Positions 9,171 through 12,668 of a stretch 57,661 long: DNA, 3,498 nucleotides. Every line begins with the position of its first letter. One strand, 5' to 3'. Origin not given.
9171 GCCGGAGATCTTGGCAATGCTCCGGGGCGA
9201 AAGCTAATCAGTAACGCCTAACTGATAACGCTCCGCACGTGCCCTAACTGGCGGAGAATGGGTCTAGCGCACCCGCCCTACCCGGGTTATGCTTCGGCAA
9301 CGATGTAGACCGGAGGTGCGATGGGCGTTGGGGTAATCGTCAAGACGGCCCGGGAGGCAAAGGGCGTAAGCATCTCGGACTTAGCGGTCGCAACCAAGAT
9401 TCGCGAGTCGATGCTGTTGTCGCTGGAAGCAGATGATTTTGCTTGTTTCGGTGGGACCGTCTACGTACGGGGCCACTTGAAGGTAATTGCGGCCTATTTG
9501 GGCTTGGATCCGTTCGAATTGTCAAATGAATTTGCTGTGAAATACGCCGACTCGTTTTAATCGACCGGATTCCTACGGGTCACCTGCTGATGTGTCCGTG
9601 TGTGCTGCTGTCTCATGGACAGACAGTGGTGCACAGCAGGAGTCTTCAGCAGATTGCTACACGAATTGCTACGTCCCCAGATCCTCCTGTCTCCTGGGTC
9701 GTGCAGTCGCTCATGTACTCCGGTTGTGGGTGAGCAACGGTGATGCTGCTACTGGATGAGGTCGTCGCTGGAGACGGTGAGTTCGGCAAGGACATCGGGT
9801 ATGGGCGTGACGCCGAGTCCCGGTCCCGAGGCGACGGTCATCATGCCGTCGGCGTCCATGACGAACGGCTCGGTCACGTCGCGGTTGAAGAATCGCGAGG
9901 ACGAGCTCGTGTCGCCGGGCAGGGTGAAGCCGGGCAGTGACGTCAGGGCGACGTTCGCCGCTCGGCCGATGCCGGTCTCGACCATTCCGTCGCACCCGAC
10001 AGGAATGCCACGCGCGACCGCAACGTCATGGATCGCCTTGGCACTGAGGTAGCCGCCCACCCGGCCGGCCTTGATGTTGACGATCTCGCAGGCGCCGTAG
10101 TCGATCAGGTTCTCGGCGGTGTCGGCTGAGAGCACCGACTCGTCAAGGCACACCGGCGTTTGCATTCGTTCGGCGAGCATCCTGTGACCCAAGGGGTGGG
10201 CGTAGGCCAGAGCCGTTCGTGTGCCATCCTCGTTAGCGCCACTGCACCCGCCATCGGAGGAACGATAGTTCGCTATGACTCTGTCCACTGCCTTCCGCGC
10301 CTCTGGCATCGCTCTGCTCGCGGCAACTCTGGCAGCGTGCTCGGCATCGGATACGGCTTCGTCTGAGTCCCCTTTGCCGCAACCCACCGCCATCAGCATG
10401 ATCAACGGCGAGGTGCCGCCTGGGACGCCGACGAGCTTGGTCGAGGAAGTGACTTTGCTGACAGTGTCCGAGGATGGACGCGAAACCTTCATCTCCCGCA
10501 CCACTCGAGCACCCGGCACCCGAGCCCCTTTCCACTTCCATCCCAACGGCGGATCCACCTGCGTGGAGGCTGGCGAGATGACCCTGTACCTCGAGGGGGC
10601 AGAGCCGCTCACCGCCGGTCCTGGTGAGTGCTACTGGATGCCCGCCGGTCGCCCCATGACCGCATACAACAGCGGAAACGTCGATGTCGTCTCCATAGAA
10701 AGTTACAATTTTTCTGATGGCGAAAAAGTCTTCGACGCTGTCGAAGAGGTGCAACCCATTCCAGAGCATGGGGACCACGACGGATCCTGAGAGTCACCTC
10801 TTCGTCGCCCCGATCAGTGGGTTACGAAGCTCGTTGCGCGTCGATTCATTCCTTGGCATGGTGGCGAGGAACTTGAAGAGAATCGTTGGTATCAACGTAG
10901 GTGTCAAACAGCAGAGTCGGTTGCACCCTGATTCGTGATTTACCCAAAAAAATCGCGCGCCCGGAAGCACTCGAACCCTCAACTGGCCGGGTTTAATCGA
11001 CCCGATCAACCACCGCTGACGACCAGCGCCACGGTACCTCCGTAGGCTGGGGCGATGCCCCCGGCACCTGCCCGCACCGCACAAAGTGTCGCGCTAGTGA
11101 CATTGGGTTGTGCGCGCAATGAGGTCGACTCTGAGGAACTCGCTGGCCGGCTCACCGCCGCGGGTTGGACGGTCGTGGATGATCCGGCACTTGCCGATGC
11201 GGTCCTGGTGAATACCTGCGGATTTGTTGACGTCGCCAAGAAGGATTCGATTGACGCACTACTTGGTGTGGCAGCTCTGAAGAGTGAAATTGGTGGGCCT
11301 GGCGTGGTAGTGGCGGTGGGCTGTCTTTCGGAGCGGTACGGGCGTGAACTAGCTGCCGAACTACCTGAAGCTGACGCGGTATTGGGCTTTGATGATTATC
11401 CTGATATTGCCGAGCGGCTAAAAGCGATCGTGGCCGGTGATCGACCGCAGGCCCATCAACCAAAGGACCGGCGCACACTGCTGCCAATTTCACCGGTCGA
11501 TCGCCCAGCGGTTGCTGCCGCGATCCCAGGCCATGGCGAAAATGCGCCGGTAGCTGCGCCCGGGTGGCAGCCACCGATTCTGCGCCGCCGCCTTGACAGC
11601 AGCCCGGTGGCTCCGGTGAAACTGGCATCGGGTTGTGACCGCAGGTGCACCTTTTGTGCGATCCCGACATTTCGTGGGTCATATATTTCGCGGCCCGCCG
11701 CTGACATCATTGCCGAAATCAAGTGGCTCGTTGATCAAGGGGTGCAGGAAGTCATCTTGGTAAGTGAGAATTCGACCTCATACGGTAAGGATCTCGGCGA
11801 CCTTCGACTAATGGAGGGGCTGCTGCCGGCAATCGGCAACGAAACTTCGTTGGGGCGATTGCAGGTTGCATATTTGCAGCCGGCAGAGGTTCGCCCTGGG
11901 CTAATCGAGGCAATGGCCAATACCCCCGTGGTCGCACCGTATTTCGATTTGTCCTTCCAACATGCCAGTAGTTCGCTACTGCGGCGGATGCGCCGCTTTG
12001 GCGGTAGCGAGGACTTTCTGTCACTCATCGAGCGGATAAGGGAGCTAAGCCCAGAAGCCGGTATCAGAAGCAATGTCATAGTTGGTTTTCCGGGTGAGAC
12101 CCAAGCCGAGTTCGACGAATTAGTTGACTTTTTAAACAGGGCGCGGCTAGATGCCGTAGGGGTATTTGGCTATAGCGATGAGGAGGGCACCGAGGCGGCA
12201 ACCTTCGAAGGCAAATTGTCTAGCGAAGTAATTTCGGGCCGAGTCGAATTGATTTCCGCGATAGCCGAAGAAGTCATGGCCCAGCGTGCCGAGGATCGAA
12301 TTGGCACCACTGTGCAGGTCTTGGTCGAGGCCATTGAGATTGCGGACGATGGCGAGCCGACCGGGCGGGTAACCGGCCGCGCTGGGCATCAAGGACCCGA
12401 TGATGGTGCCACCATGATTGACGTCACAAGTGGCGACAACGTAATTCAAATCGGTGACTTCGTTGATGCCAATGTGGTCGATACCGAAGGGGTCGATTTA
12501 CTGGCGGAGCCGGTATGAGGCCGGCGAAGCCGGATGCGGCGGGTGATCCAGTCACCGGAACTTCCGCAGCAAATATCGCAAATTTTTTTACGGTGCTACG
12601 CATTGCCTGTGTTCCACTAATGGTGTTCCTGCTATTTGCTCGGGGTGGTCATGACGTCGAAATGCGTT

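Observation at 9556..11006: Relic island with 15-bp direct repeats, possibly an off-target integration of a tRNA-targeting element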

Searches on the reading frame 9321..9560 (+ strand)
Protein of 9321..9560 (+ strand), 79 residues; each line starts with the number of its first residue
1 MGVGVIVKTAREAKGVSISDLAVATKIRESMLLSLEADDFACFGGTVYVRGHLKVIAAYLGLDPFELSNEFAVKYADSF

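Call 6: search_protein_families(library=pfam, proteins=[window:9321-9560:+], max_evalue=0.01)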
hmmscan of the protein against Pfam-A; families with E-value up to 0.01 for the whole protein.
window:9321-9560:+ (79 aa): 2 families
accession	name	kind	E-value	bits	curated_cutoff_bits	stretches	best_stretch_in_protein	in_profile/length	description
PF13413.12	HTH_25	-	7.9e-19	67.7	24.6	1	8-66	3-61/62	Helix-turn-helix domain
PF01381.28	HTH_3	-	0.0057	17.1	23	0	7-37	1-31/55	Helix-turn-helix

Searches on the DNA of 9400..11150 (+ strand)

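Call 34: search_dna_similar(query=window:9562-10983:+, collection=phages, mode=distant, max_rows=10)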
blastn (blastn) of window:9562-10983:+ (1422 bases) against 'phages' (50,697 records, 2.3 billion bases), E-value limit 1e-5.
No match.

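Call 35: search_dna_similar(query=window:9562-10983:+, collection=plasmids, mode=distant, max_rows=10)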
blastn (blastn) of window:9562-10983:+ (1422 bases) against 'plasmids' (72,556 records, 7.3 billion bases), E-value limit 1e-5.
Records with a match: 36; places in all: 40; records where one place covers at least 80% of the query: 0.
Best place of each record, by identity: 60-80% 36.
By first word of the organism name: Deinococcus 18; Streptomyces 13; Embleya 2; Nonomuraea 1; Gemmatirosa 1; Arthrobacter 1.
By predicted mobility (MOB-suite, as given by PLSDB): mobilizable 24; non-mobilizable 12.
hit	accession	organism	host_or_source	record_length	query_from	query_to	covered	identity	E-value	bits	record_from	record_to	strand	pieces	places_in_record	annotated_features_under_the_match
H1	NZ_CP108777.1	Embleya sp. NBC_00896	-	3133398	204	598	28%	69.4%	2e-35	158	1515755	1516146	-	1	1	none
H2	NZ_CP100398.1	Streptomyces rimosus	pure culture,mutant of Streptomyces ...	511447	204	598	28%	68.6%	2e-29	138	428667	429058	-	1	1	menC: o-succinylbenzoate synthase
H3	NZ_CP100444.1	Streptomyces rimosus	pure culture,OTC cluster deletion ...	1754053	204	598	28%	68.6%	2e-29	138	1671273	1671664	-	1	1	record has no annotation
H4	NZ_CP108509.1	Streptomyces sp. NBC_01237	-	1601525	214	598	27%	69.6%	4e-32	147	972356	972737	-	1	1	none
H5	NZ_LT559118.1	Nonomuraea gerenzanensis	-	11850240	228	598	26%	72.0%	4e-45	191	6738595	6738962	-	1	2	none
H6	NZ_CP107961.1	Streptomyces sp. NBC_00376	-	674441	234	598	26%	71.1%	2e-37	166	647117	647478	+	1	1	menC: o-succinylbenzoate synthase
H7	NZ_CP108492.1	Streptomyces sp. NBC_01243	-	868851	234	598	26%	71.0%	6e-37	163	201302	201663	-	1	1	menC: o-succinylbenzoate synthase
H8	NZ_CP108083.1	Streptomyces sp. NBC_00257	-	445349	234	598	26%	71.0%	6e-37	163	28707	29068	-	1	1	menC: o-succinylbenzoate synthase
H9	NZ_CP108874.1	Streptomyces sp. NBC_00826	-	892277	234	598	26%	71.0%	6e-37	163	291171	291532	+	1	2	menC: o-succinylbenzoate synthase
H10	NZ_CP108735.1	Streptomyces sp. NBC_00984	-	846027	234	598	26%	70.8%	2e-35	159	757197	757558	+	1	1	menC: o-succinylbenzoate synthase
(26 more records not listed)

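Call 46: search_rna_families(source=window, start=9400, end=11150, threshold=evalue, max_evalue=10, show_alignments=2)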
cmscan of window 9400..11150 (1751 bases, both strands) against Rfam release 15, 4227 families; matches with E-value up to 10: 3.
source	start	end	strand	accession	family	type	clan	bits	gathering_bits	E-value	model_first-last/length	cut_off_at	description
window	9822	9863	-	RF01274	sR45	Gene; snRNA; snoRNA; CD-box;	-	19.9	40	0.15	1-55/55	no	Small nucleolar RNA sR45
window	10040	10139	+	RF04005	mir-4599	Gene; miRNA;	-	17.5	100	1.1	1-82/82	no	mir-4599 microRNA precursor family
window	10992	11067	+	RF01782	ASpks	Gene; antisense;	-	15.9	52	8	1-75/75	no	ASpks TB sRNA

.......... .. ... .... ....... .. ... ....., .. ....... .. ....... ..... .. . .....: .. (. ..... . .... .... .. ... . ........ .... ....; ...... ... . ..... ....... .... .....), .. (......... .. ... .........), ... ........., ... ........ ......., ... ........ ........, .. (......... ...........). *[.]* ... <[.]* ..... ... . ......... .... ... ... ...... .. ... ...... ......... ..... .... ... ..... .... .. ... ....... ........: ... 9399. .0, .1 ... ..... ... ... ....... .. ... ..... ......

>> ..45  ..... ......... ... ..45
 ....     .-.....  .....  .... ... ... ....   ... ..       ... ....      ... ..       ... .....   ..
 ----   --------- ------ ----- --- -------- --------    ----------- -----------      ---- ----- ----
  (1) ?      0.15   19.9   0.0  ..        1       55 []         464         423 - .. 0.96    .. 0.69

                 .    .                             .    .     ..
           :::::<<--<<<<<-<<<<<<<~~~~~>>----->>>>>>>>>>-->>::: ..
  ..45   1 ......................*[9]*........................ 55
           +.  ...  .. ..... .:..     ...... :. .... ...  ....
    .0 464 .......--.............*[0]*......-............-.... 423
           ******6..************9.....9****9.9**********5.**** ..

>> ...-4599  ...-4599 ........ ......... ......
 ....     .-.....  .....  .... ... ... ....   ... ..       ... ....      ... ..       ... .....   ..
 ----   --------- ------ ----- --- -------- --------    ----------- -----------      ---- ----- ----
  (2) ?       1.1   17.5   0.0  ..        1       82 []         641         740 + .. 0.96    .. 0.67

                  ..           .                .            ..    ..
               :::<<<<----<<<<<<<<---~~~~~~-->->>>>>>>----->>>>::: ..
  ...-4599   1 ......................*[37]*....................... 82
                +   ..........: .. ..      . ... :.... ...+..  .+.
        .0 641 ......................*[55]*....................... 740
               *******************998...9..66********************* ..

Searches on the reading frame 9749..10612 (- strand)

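Call 6: search_protein_families(library=pfam, proteins=[window:9749-10612:-], max_evalue=0.01)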
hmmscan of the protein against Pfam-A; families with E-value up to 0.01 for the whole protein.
window:9749-10612:- (287 aa): 1 family
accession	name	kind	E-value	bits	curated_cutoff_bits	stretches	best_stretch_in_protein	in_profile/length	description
PF13378.12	MR_MLE_C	-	1.2e-25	90.9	29.4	1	139-273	83-218/219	Enolase C-terminal domain-like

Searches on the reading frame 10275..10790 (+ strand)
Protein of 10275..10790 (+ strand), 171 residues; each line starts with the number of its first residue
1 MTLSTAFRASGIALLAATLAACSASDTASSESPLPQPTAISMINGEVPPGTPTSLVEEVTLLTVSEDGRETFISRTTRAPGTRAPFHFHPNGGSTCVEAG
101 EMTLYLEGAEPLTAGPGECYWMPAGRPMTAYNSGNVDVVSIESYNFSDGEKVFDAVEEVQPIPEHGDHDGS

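Call 6: search_protein_families(library=pfam, proteins=[window:10275-10790:+], max_evalue=0.01)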
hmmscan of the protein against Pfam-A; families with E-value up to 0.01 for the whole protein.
window:10275-10790:+ (171 aa): 1 family
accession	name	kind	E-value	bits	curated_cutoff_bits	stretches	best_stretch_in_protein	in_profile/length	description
PF07883.17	Cupin_2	-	3.1e-08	33.6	27.2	1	77-139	4-65/70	Cupin domain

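Call 24: find_homologous_proteins(query=window:10275-10787:+)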
Query window:10275-10787:+ (171 aa): 22 proteins with E <= 0.001 among 264 candidates.
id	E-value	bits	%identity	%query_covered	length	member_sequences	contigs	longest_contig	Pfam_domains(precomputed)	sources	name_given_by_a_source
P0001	2.4e-108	377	100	100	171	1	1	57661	PF07883.18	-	-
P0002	2.0e-67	244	66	97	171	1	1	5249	PF07883.18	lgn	-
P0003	2.9e-64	234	66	92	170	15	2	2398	PF07883.18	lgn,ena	-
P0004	3.5e-62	227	63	93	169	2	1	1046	PF07883.18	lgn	-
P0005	5.2e-35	139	52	71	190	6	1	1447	PF07883.18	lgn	-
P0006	5.4e-28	116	49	64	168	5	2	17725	PF07883.18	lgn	-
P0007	7.2e-28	116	53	64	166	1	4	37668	PF07883.18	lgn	-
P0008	1.4e-27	115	51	61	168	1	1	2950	PF07883.18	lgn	-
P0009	3.1e-27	114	40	88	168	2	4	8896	PF07883.18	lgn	-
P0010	6.4e-27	113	46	68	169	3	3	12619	PF07883.18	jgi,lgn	jgi:quercetin dioxygenase-like cupin family protein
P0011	9.6e-27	112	44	77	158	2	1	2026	PF07883.18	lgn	-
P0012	3.6e-26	110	51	61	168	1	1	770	PF07883.18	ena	-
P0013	5.9e-26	109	42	85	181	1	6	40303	PF07883.18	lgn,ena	-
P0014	7.5e-26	109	41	84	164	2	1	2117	PF07883.18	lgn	-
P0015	2.0e-25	108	50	61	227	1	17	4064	-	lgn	-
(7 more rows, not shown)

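Call 30: find_encoding_contigs(protein=P0002, flank=5000, max_places=4)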
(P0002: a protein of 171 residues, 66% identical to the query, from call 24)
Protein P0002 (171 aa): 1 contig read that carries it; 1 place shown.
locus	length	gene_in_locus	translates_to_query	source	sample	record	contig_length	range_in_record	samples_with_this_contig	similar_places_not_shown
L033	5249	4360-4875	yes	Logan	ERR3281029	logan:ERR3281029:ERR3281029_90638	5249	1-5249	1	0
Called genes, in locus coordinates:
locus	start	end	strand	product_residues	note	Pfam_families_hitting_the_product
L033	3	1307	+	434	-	?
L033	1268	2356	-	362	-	-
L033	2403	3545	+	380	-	PF00155:Aminotran_1_2, PF00266:Aminotran_5 (weak), PF01041:DegT_DnrJ_EryC1, PF01053:Cys_Met_Meta_PP (weak)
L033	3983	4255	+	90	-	PF13223:DUF4031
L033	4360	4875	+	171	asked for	PF07883:Cupin_2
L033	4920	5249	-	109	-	?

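Call 31: find_encoding_contigs(protein=P0003, flank=5000, max_places=4)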
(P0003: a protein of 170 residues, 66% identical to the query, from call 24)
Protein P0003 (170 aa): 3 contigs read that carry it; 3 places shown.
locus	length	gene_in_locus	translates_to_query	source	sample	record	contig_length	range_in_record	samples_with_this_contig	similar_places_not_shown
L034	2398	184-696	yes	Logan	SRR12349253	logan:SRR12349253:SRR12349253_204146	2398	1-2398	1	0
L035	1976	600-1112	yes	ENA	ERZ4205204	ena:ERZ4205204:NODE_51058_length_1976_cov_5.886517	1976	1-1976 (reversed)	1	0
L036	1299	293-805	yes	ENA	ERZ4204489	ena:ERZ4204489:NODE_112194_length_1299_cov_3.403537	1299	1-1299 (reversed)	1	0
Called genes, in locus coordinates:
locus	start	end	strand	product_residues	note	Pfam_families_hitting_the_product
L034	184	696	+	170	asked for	PF07883:Cupin_2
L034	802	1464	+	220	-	PF00440:TetR_N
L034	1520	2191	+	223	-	PF00072:Response_reg (weak), PF08281:Sigma70_r4_2, PF00196:GerE (weak)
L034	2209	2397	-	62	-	?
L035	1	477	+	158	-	?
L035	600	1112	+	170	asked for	PF07883:Cupin_2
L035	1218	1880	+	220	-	PF00440:TetR_N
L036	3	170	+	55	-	?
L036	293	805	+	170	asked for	PF07883:Cupin_2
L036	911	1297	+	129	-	?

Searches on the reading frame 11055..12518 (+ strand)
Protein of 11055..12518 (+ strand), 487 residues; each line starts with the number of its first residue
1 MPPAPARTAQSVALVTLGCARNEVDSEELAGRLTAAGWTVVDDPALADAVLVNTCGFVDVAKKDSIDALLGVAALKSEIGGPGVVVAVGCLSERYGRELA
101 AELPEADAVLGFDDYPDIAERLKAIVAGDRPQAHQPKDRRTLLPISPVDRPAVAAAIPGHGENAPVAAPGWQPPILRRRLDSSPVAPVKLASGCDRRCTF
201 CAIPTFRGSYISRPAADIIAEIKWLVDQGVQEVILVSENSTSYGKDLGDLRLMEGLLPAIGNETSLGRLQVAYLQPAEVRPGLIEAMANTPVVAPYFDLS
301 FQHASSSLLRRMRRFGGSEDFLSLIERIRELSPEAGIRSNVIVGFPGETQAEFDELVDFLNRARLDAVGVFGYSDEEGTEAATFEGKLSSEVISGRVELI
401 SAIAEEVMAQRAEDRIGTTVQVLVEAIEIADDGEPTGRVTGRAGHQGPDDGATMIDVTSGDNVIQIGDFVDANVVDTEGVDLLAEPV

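Call 6: search_protein_families(library=pfam, proteins=[window:11055-12518:+], max_evalue=0.01)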
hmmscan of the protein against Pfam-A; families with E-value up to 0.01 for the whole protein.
window:11055-12518:+ (487 aa): 4 families
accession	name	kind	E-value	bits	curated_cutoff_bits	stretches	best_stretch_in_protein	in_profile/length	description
PF04055.27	Radical_SAM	-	3.3e-22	79.9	29.5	1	190-360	3-166/166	Radical SAM superfamily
PF00919.26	UPF0004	-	4.1e-21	75.2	27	1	12-111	2-98/98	Uncharacterized protein family UPF0004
PF18693.7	TRAM_2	-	1e-06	29.3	27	1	416-487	1-63/63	TRAM domain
PF01938.26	TRAM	-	0.0043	17.3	21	0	416-486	4-60/61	TRAM domain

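Call 42: find_related_loci(query=window:11055-12515:+, collection=genome_contigs, flank=3500)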
Query window:11055-12515:+ (487 aa) in genome_contigs; peptide patterns used: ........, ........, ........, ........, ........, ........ (x = any residue, [..] = any of these).
600 stretches matched a pattern (row limit reached: there are more); 587 encode a relative of the query (tblastn E <= 1e-3); the best 80 are kept; 80 distinct loci.
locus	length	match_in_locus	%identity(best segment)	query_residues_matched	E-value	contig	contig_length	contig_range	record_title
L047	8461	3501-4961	85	1-487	0e+0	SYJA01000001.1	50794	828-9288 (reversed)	MAG: Actinomycetota bacterium isolate F1-60-MAGs171 F1-60__c5853, whole genome shotgun sequence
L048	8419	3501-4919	70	8-485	0e+0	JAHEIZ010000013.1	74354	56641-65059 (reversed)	MAG: Actinomycetes bacterium isolate Ww53 NODE_368_length_74354_cov_5.125497, whole genome shotgun sequence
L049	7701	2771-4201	70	10-487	0e+0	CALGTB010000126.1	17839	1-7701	MAG TPA_asm: uncultured actinobacterium isolate SRR5576001_bin.111_CONCOCT_v1.1_MAG genome assembly, contig: ERZ795033.1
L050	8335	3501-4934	66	6-487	0e+0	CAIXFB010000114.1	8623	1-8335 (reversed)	MAG: uncultured actinobacterium isolate Loclat_bin-08204 genome assembly, contig: bin-08204:114/439, whole genome shotgu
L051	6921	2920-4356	65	8-487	0e+0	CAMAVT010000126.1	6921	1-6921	MAG: Bifidobacterium breve isolate ME-08apr19-199 genome assembly, contig: ME-08apr19-C24556, whole genome shotgun seque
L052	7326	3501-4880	68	11-485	0e+0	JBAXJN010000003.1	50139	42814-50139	MAG: Actinomycetes bacterium isolate ELA376 MAG376_3, whole genome shotgun sequence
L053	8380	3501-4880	67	11-485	0e+0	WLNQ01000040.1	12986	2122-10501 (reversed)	MAG: Actinomycetota bacterium isolate UFOp-RH-23may17-139 RH-23may17-139-c40, whole genome shotgun sequence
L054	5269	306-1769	60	1-487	0e+0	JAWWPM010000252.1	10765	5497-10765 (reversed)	MAG: Nocardioidaceae bacterium isolate BP_370 scaffold_2055941, whole genome shotgun sequence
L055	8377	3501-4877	61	4-485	0e+0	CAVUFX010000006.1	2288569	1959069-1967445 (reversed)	MAG: uncultured Actinomycetota bacterium isolate MFD02581.bin.1.31 genome assembly, contig: contig_6428, whole genome sh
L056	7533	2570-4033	60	3-487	0e+0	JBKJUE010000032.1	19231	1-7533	MAG: Nocardioides sp. isolate ant_bin.65 S1Ck117_5308572_flag_1_multi_29.0582_len_19231, whole genome shotgun sequence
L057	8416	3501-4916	61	8-486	0e+0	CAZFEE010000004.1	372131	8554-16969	MAG TPA_asm: uncultured Nocardioides sp. isolate binchicken_co347_80 genome assembly, contig: NODE_11_length_372131_cov_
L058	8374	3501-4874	59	6-487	0e+0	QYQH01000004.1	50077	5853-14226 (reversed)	MAG: Actinomycetales bacterium isolate PowLak16_MAG7 c_000000111445, whole genome shotgun sequence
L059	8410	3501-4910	61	10-487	0e+0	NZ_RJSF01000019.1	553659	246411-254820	Nocardioides pocheonensis strain Gsoil 818 scaffold35_223.8, whole genome shotgun sequence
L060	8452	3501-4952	61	2-486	0e+0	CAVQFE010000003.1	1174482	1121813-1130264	MAG: uncultured Actinomycetota bacterium isolate MFD05942.bin.2.255 genome assembly, contig: contig_38006, whole genome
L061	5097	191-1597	61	12-484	0e+0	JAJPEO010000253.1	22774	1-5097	MAG: Nocardioides sp. isolate Sulfur_bin.19 S42_k141_88536, whole genome shotgun sequence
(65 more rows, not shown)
